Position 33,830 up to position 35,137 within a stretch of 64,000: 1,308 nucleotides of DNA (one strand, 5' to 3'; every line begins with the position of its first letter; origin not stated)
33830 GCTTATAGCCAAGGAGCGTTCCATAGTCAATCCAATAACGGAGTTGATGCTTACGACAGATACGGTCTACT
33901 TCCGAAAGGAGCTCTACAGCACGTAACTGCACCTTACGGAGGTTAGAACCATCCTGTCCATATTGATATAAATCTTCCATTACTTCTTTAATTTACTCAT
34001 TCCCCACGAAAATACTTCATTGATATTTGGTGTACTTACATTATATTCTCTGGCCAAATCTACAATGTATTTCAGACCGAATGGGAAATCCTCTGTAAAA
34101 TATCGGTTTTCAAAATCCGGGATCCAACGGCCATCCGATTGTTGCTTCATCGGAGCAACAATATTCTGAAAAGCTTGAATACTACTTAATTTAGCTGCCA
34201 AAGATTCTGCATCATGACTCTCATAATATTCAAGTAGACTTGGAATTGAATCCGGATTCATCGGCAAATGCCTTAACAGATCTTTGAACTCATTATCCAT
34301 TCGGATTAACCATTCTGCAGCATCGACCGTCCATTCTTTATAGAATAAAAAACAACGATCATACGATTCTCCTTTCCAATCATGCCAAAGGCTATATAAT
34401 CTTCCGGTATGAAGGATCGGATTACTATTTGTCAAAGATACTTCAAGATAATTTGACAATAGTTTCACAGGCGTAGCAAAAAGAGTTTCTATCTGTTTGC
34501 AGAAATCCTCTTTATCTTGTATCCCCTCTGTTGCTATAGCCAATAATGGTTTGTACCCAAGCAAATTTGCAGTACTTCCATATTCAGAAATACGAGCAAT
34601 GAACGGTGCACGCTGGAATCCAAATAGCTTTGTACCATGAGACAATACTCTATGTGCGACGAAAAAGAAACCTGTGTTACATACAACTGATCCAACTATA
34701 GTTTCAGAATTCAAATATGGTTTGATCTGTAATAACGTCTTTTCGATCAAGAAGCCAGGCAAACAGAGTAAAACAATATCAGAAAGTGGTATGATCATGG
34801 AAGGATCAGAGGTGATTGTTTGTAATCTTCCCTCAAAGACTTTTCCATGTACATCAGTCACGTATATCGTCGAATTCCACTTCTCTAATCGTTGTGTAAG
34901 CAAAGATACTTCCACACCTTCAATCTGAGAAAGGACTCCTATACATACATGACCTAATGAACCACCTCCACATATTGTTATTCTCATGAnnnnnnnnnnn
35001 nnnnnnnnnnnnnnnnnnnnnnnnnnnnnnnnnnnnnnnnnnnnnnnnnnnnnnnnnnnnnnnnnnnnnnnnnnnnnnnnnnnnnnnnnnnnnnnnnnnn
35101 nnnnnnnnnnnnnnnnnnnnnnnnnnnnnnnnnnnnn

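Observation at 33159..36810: Fused nucleotidyltransferase/PLP-fold enzyme + Rossmann reductase + LicD: a CDP-phospho-alcohol decoration module (2-glycerol-P, serinol-P or ethanolamine-P type) inside a Bacteroidales glycan operon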

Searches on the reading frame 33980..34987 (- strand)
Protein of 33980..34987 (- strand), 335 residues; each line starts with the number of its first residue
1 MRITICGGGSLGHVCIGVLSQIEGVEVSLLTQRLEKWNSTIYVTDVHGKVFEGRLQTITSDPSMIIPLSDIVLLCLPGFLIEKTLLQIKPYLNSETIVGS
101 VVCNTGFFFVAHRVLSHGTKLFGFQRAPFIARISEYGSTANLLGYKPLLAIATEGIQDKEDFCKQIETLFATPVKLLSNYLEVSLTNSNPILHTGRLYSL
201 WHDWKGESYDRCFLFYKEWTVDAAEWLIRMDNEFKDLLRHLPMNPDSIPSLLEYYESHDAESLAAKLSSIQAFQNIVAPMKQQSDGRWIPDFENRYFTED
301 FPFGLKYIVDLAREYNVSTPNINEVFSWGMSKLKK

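Call 3: search_protein_families(library=pfam, proteins=[window:33980-34987:-], max_evalue=0.01)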
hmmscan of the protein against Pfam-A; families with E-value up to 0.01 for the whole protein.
window:33980-34987:- (335 aa): 2 families
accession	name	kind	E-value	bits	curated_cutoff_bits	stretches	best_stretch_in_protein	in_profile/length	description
PF02317.23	Octopine_DH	-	1.8e-32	112.9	30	1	177-330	2-147/150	NAD/NADP octopine/nopaline dehydrogenase, alpha-helical domain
PF02558.23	ApbA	-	2.6e-05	24.3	22.2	1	3-99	1-97/150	Ketopantoate reductase PanE/ApbA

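Call 4: search_protein_families(library=ncbifam, proteins=[window:33980-34987:-], max_evalue=0.01)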
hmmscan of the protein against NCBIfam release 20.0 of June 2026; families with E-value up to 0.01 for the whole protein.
window:33980-34987:- (335 aa): 2 families
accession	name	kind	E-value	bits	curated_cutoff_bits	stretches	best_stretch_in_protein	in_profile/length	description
TIGR00745.1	apbA_panE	subfamily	3.9e-06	26.3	141.35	1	2-98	1-98/305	2-dehydropantoate 2-reductase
NF005087.0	PRK06522.1-1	equivalog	0.0003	20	351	1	1-98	1-93/296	2-dehydropantoate 2-reductase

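Call 6: search_solved_structures(query=window:33980-34987:-, max_evalue=0.01)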
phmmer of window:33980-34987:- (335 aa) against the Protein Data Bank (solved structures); distinct sequences matched with E-value up to 0.01: 3.
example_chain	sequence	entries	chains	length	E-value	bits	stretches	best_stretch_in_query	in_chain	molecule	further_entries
3c7a_A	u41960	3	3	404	1.9e-33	119.1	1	2-334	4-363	Octopine dehydrogenase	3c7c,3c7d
3iqd_B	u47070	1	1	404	7.5e-33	117.2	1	2-334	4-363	Octopine dehydrogenase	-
1bg6_A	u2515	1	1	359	0.00077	21.8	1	58-326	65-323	N-(1-D-CARBOXYLETHYL)-L-NORVALINE DEHYDROGENASE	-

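Call 23: search_protein_representatives(protein=window:33980-34987:-)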
Query: 335 residues. Proteins with E-value up to 0.001 (for the whole library): 1277; up to 1e-10: 773; up to 1e-30: 277. The best 150 are listed.
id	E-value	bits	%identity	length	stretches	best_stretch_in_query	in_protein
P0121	5.2e-107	374.1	53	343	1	2-334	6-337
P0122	1.2e-105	369.7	52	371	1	3-333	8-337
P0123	7.0e-100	350.7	52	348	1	1-332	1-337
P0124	1.5e-97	343.1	50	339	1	3-333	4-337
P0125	1.6e-97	343.0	47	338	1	3-334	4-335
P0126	3.3e-96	338.6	49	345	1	3-331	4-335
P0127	6.0e-90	318.1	47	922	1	3-332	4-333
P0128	1.3e-85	303.8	48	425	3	170-284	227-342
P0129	5.2e-83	295.3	43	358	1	2-333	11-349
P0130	8.9e-83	294.5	52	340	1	3-267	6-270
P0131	3.3e-82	292.6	54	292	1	3-266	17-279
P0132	7.9e-82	291.4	56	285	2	2-224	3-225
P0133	1.4e-81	290.6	46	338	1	3-332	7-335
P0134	2.1e-80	286.7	49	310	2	119-333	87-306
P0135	7.6e-80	284.8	44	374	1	3-329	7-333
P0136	2.1e-77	276.9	42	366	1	2-335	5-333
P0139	1.7e-76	273.9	46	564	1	37-333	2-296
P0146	5.5e-70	252.4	39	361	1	1-334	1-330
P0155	1.8e-61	224.4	35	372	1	1-335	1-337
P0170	1.1e-54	202.2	36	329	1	1-334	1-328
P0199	6.6e-50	186.4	36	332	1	1-327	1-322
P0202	1.8e-49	185.0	34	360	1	1-329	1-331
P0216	5.2e-48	180.2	34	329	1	1-327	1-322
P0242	3.1e-45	171.1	33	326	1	1-328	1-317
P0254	2.6e-44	168.0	31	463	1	2-309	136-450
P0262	7.2e-44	166.6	34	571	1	3-327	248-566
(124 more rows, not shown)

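Call 24: search_protein_families(library=pfam, proteins=[P0127, P0262, P0139, P0254, P0128], max_evalue=0.001)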
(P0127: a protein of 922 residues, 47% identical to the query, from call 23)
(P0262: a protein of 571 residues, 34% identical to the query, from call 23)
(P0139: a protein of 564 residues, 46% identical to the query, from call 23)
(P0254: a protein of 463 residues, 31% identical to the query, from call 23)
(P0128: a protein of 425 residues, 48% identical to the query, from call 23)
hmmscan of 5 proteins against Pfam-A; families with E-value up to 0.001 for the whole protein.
P0127 (922 aa): 3 families
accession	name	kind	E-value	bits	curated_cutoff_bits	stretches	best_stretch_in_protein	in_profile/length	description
PF04991.19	LicD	-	3.2e-37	129.2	22.6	1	354-461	1-105/227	LicD family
PF02317.23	Octopine_DH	-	3.2e-31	108.8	30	1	179-333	3-149/150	NAD/NADP octopine/nopaline dehydrogenase, alpha-helical domain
PF02558.23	ApbA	-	2.4e-05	24.4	22.2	1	4-101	1-98/150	Ketopantoate reductase PanE/ApbA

P0262 (571 aa): 5 families
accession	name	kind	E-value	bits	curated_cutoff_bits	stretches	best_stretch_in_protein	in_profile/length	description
PF04991.19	LicD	-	7e-28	98.7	22.6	2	45-156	1-101/227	LicD family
PF02317.23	Octopine_DH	-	2.1e-18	67.2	30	1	416-568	3-146/150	NAD/NADP octopine/nopaline dehydrogenase, alpha-helical domain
PF02558.23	ApbA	-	1.6e-07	31.5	22.2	1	248-342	1-97/150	Ketopantoate reductase PanE/ApbA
PF01210.29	NAD_Gly3P_dh_N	-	1.2e-05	25.7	23.1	1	248-342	2-100/158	NAD-dependent glycerol-3-phosphate dehydrogenase N-terminus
PF03807.23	F420_oxidored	-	3.6e-05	24.7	21.6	1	248-338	2-86/94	NADP oxidoreductase coenzyme F420-dependent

P0139 (564 aa): 2 families
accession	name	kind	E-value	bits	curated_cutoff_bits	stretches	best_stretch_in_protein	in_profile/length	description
PF04991.19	LicD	-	2.1e-31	110.2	22.6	1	329-441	1-111/227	LicD family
PF02317.23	Octopine_DH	-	9e-27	94.4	30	1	144-293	5-147/150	NAD/NADP octopine/nopaline dehydrogenase, alpha-helical domain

P0254 (463 aa): 4 families
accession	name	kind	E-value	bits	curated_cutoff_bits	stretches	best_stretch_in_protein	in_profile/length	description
PF02317.23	Octopine_DH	-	1.7e-19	70.7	30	1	313-446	2-122/150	NAD/NADP octopine/nopaline dehydrogenase, alpha-helical domain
PF01467.32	CTP_transf_like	-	2.7e-14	54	21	1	9-92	2-82/133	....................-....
PF02558.23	ApbA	-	0.00034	20.7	22.2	1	138-233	2-96/150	Ketopantoate reductase PanE/ApbA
PF01210.29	NAD_Gly3P_dh_N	-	0.00059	20.3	23.1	0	136-233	1-99/158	NAD-dependent glycerol-3-phosphate dehydrogenase N-terminus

P0128 (425 aa): 2 families
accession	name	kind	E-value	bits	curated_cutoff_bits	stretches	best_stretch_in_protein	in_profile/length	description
PF02317.23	Octopine_DH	-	2.1e-22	80.2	30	1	235-420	3-147/150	NAD/NADP octopine/nopaline dehydrogenase, alpha-helical domain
PF02558.23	ApbA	-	0.00044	20.3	22.2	1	19-120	1-98/150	Ketopantoate reductase PanE/ApbA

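Call 25: list_cluster_members(proteins=[P0121, P0127, P0136, P0146, P0155, P0170, P0199, P0216, P0242, P0262])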
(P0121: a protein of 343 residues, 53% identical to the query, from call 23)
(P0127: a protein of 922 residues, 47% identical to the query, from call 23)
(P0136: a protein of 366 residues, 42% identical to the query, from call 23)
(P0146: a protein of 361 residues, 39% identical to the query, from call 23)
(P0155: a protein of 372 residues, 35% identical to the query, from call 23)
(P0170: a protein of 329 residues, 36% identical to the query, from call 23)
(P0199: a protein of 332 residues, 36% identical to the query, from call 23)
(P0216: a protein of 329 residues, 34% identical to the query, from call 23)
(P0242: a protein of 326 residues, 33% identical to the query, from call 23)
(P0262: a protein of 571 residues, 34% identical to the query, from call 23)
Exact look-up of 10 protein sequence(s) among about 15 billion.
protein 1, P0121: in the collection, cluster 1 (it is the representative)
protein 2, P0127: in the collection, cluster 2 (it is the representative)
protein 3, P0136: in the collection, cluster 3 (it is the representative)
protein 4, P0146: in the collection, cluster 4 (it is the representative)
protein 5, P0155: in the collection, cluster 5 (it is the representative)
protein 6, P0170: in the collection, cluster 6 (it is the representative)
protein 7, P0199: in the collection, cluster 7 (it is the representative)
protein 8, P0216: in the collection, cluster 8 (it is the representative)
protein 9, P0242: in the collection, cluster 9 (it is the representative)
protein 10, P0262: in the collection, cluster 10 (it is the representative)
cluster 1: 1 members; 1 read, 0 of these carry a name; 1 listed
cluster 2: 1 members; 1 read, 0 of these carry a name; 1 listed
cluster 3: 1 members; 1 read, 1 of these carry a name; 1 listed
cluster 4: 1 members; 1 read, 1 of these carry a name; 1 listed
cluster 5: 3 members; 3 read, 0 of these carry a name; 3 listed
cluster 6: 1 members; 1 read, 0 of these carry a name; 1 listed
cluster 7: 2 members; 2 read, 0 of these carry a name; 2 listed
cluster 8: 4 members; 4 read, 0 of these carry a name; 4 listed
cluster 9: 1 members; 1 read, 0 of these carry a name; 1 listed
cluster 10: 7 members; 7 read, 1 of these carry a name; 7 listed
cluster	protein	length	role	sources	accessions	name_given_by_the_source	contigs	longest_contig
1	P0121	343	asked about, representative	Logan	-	-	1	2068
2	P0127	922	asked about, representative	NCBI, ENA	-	-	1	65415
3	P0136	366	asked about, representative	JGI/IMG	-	hypothetical protein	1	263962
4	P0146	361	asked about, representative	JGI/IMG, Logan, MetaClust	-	\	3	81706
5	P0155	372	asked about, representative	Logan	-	-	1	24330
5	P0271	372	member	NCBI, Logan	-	-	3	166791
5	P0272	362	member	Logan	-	-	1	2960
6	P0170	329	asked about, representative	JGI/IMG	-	-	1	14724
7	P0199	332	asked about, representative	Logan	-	-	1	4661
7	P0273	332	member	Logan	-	-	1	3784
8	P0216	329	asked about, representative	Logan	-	-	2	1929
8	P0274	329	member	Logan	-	-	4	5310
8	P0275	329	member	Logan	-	-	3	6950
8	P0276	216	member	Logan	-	-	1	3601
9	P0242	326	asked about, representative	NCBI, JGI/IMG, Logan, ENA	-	-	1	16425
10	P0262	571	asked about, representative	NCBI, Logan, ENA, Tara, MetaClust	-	strand:+ start:1972 stop:3687 length:1716 start_codon:yes stop_codon:yes ... | TARA_122_DCM_0.22-0.45_scaffold214253_1_gene261979 NOG305663 ""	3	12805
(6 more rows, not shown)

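Call 26: search_solved_structures(query=window:33980-34987:-, max_evalue=0.01, show_alignments=3)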
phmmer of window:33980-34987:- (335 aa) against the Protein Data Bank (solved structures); distinct sequences matched with E-value up to 0.01: 3.
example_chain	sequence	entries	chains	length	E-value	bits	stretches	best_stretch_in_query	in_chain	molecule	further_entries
3c7a_A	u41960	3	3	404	1.9e-33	119.1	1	2-334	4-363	Octopine dehydrogenase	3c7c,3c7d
3iqd_B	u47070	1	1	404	7.5e-33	117.2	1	2-334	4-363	Octopine dehydrogenase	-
1bg6_A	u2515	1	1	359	0.00077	21.8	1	58-326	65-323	N-(1-D-CARBOXYLETHYL)-L-NORVALINE DEHYDROGENASE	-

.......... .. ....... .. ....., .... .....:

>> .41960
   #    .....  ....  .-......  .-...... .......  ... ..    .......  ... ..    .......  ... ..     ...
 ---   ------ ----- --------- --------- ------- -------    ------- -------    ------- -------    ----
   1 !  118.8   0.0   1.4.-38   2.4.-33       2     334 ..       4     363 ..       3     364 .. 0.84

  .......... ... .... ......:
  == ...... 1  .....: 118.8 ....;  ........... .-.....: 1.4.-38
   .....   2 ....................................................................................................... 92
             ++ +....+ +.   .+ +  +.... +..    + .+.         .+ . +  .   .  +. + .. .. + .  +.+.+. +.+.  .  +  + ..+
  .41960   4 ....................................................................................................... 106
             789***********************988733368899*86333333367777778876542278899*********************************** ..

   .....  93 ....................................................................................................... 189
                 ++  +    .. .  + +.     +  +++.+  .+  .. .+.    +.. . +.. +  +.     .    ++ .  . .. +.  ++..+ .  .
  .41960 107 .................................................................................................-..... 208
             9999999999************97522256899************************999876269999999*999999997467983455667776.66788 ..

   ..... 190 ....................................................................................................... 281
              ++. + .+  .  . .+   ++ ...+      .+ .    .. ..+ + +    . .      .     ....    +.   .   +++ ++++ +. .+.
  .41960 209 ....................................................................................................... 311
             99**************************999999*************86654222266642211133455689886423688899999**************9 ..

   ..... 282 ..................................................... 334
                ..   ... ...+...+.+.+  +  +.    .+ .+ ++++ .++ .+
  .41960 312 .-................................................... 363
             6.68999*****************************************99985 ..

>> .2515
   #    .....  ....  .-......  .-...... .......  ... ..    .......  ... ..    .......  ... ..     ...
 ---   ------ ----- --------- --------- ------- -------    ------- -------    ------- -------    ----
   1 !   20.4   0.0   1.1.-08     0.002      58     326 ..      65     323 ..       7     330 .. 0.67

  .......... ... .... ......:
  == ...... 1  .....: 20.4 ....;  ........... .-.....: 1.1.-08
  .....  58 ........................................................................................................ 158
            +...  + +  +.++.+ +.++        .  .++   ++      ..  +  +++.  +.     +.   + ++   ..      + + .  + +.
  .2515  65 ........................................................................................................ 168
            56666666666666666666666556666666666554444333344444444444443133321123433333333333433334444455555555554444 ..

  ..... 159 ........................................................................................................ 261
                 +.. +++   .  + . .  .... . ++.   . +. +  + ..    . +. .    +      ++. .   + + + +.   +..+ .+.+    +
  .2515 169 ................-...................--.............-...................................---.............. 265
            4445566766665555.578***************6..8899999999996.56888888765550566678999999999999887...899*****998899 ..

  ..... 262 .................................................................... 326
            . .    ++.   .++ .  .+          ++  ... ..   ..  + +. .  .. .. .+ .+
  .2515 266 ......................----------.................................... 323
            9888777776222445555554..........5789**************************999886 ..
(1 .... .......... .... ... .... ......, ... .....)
